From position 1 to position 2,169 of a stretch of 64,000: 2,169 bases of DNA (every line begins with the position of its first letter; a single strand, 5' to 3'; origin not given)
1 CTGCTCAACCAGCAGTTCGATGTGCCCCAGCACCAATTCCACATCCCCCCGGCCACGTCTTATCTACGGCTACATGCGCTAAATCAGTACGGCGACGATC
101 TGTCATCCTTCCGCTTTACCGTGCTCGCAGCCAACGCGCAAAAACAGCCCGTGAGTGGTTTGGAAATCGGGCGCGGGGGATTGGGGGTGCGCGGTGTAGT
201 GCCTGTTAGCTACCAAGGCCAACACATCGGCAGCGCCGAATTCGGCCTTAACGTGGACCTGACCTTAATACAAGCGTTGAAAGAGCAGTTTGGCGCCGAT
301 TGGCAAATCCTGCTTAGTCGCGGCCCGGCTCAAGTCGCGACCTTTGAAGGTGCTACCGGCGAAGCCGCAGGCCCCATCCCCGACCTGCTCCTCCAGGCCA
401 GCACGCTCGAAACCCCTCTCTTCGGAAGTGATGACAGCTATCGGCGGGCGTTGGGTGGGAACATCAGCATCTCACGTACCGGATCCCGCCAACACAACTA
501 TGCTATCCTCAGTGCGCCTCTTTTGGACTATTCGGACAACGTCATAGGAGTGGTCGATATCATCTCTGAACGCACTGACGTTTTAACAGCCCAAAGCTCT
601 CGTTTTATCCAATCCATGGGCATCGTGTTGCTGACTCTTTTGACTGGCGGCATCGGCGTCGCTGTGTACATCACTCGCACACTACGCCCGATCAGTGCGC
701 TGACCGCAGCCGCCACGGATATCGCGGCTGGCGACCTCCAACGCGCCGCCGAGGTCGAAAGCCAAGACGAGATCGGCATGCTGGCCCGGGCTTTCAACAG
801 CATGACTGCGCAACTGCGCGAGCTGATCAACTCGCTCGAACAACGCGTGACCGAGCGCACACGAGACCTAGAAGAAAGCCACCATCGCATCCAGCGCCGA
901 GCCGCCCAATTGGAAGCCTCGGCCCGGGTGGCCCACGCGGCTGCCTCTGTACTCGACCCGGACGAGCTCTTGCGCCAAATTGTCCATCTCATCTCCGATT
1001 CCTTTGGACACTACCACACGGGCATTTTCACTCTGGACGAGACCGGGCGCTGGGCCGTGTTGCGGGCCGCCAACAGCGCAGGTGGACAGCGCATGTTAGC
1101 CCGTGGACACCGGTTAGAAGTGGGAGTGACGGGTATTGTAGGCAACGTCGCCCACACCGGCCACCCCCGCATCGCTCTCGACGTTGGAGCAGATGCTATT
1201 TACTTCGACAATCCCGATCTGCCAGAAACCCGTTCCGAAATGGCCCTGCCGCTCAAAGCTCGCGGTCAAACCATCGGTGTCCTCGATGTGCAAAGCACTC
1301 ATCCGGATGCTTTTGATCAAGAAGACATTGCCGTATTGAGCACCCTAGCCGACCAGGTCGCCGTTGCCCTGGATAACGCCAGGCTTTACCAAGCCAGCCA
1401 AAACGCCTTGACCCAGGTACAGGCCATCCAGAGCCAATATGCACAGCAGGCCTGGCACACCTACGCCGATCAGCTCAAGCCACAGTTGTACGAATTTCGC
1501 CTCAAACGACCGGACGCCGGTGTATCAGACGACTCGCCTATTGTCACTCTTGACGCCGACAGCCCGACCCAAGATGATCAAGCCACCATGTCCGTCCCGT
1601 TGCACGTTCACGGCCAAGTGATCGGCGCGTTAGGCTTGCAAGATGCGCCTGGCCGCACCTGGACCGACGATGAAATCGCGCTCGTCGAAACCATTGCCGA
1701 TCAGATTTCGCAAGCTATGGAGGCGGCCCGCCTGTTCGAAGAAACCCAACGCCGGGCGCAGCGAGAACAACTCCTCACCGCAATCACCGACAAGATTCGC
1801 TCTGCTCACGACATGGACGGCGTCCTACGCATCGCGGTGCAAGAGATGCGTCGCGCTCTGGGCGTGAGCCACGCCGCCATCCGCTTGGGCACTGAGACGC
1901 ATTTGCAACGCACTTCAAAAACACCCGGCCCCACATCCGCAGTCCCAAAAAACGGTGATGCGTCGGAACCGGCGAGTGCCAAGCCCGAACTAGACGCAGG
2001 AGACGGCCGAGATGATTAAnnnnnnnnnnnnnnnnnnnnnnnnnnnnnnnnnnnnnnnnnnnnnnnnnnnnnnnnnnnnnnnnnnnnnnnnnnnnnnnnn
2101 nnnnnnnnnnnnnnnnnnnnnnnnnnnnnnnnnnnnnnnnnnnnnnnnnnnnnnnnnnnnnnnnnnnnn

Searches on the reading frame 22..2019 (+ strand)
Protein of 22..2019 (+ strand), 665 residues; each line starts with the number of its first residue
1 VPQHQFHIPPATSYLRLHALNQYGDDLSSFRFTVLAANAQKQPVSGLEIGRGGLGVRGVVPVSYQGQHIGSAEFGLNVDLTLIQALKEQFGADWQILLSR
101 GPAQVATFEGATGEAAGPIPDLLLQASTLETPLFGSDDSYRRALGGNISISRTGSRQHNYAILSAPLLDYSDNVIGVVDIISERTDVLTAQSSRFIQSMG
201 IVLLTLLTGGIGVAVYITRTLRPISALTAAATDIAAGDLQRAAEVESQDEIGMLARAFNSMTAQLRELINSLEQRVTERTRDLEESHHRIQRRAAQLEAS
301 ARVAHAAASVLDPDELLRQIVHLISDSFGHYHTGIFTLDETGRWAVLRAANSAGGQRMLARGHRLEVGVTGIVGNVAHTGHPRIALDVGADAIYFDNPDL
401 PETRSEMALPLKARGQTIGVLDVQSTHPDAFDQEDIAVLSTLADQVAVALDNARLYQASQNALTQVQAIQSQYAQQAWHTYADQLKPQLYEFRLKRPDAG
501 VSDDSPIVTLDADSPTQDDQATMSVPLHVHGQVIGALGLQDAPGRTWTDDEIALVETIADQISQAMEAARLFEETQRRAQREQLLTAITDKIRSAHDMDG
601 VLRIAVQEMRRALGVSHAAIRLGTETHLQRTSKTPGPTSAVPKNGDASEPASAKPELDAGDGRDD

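Call 9: search_protein_families(library=pfam, proteins=[window:22-2019:+], max_evalue=0.001)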
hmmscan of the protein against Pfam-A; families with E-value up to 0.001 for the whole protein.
window:22-2019:+ (665 aa): 5 families
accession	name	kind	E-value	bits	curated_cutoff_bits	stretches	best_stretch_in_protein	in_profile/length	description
PF01590.32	GAF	-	2.8e-35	122.2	22.4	2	312-450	1-133/133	GAF domain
PF13185.12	GAF_2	-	2.8e-35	121.9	28.6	2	311-451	2-136/136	GAF domain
PF13492.12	GAF_3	-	1.8e-20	74.1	27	2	312-452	1-129/129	GAF domain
PF14827.12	dCache_3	-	3.2e-20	73.2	25.7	1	4-184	71-235/239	Double sensory domain of two-component sensor kinase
PF00672.30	HAMP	-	6.7e-15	55.6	25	1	217-267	3-53/53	HAMP domain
